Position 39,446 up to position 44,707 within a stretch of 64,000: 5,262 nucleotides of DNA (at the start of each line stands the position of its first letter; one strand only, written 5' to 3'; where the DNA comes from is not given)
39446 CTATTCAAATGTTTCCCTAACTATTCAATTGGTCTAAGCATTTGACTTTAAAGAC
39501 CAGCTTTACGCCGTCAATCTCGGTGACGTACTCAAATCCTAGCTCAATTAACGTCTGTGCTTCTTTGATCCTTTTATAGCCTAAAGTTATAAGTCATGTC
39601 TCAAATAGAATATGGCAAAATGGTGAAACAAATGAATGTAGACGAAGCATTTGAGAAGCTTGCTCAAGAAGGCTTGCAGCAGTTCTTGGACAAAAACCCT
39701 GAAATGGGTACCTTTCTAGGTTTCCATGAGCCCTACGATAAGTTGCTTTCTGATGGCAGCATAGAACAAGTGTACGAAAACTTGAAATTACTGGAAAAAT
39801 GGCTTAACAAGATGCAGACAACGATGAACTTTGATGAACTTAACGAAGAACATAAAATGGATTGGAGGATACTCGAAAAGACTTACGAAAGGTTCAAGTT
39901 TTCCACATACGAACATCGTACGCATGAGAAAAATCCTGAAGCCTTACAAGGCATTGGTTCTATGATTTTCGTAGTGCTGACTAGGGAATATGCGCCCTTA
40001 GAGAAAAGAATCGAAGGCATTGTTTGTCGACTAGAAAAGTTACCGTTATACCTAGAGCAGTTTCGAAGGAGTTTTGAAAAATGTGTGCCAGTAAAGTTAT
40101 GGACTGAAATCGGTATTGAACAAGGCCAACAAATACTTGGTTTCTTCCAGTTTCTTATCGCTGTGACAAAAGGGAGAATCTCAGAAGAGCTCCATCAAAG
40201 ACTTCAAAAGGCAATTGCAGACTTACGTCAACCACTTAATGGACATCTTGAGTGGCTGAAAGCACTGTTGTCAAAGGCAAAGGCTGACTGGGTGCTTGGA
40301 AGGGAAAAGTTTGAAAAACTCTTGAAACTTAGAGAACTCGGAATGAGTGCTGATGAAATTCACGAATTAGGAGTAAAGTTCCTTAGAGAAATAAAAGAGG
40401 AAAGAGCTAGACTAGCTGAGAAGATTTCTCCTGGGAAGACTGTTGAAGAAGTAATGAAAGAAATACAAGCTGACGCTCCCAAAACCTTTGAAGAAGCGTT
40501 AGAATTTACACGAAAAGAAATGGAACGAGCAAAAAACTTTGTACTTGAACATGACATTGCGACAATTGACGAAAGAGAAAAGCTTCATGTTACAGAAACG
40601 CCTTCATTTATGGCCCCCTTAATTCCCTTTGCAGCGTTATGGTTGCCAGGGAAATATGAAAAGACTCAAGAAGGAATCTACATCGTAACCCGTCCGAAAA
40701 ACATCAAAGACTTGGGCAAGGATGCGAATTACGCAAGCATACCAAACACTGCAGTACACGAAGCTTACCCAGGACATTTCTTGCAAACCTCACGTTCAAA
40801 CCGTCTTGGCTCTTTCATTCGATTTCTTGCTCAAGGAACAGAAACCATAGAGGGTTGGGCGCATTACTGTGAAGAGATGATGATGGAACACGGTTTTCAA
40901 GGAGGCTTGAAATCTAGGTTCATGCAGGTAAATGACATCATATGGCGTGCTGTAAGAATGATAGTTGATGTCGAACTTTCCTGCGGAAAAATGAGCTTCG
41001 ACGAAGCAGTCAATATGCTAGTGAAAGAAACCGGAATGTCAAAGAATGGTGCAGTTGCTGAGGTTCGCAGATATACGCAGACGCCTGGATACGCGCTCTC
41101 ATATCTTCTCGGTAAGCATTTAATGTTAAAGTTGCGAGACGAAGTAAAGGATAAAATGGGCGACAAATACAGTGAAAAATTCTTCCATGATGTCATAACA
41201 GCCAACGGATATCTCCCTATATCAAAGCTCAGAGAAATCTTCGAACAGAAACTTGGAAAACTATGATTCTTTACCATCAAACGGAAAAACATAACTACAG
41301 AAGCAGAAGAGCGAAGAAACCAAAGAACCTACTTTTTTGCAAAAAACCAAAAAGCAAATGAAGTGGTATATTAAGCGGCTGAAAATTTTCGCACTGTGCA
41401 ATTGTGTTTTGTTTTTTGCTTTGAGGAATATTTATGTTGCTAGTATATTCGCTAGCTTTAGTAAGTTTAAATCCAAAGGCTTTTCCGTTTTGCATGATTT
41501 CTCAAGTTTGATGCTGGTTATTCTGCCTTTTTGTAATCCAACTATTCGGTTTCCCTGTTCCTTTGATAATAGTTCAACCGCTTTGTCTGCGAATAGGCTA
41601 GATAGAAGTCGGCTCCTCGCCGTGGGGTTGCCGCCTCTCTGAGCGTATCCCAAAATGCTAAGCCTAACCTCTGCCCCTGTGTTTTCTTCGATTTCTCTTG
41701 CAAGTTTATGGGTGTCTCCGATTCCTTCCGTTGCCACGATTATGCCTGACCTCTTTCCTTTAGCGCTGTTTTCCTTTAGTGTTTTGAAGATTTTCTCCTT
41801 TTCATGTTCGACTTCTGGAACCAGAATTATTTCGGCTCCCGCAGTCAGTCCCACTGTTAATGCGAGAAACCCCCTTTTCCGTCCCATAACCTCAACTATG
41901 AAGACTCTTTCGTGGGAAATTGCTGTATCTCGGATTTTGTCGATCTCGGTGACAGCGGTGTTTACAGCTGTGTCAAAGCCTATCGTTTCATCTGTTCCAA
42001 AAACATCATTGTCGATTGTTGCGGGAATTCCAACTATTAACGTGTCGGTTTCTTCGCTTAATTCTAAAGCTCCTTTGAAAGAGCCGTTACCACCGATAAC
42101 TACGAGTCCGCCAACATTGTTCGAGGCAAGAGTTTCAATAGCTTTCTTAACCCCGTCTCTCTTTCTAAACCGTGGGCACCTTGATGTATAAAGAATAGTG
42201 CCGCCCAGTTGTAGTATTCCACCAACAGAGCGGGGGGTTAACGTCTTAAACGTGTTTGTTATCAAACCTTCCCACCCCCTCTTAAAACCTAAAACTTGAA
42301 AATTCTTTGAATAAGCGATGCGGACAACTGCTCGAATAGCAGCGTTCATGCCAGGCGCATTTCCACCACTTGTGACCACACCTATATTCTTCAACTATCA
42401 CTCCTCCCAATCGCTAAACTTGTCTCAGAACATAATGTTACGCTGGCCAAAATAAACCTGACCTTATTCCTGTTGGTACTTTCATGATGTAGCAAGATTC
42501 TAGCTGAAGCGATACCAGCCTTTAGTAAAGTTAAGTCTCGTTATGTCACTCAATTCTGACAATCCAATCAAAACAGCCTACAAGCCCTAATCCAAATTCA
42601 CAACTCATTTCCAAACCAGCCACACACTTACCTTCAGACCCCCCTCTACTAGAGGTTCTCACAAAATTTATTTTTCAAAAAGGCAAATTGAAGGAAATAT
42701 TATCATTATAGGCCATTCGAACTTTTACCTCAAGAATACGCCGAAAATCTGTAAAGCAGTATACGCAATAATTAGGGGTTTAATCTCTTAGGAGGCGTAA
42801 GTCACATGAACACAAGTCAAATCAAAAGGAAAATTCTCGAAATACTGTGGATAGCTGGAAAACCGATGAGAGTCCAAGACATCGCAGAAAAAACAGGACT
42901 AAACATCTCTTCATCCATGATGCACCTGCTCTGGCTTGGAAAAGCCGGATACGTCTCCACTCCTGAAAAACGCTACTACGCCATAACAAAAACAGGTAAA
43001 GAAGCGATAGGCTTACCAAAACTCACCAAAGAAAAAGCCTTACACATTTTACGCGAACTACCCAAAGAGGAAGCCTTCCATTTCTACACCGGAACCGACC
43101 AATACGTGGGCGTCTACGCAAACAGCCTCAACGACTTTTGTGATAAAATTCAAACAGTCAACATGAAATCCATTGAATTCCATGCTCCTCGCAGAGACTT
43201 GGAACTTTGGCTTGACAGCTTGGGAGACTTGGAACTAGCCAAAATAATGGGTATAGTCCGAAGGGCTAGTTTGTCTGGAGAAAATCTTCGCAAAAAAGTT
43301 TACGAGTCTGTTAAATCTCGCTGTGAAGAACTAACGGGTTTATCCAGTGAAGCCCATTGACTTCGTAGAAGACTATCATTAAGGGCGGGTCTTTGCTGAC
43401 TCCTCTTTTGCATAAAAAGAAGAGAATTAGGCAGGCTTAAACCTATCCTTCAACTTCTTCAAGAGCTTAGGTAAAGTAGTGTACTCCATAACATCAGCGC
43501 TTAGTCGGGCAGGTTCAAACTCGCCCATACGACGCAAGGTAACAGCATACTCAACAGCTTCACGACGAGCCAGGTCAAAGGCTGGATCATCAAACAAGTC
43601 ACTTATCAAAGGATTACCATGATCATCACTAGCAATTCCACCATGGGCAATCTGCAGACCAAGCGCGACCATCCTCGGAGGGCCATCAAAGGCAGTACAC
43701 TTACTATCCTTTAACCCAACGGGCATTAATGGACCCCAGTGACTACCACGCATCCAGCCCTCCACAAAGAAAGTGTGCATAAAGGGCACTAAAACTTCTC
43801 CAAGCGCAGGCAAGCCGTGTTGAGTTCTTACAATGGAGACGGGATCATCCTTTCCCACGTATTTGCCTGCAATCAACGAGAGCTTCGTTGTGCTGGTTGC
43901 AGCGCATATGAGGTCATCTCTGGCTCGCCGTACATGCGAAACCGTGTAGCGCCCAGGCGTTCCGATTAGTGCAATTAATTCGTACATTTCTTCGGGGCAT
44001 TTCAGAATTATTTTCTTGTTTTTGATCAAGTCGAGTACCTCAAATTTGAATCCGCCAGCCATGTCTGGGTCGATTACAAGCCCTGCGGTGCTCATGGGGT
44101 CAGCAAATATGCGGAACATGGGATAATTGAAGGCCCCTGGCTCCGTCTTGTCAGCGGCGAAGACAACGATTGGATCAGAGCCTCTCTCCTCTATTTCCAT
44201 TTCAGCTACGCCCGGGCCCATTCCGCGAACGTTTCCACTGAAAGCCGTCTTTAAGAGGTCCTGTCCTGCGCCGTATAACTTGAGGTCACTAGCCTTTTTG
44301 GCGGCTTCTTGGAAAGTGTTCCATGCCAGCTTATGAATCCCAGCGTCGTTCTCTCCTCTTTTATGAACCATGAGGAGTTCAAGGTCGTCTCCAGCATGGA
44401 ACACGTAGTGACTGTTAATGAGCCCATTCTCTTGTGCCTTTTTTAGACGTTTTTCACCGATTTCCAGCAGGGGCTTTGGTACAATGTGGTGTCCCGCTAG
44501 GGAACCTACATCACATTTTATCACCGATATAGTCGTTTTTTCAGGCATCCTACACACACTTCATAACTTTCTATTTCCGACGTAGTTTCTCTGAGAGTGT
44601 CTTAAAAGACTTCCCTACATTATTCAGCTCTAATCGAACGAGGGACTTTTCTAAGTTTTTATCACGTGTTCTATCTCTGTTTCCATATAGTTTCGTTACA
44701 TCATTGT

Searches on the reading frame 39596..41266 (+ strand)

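Call 77: search_protein_families(library=pfam, proteins=[window:39596-41266:+], max_evalue=0.00001)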
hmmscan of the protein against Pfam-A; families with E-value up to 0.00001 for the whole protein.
window:39596-41266:+ (556 aa): 1 family
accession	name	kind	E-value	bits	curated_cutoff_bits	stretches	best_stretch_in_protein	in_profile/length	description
PF05960.17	DUF885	-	1.5e-94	318.9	32.4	1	35-547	1-530/532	Bacterial protein of unknown function (DUF885)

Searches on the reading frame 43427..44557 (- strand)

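Call 8: search_protein_families(library=ncbifam, proteins=[window:43427-44557:-], max_evalue=0.01)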
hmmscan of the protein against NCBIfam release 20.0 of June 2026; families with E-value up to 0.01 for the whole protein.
window:43427-44557:- (376 aa): 1 family
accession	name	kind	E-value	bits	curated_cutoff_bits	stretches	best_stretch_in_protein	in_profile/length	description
NF041126.1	FBP_aldo_phos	equivalog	7.4e-158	525.6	520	1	7-369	1-356/356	fructose-1,6-bisphosphate aldolase/phosphatase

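Call 9: search_protein_families(library=pfam, proteins=[window:43427-44557:-], max_evalue=0.01)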
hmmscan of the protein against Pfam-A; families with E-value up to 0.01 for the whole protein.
window:43427-44557:- (376 aa): 1 family
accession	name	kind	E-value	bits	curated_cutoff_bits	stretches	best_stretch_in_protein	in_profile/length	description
PF01950.21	FBPase_3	-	6.4e-161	535.9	25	1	7-374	1-361/361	Fructose-1,6-bisphosphatase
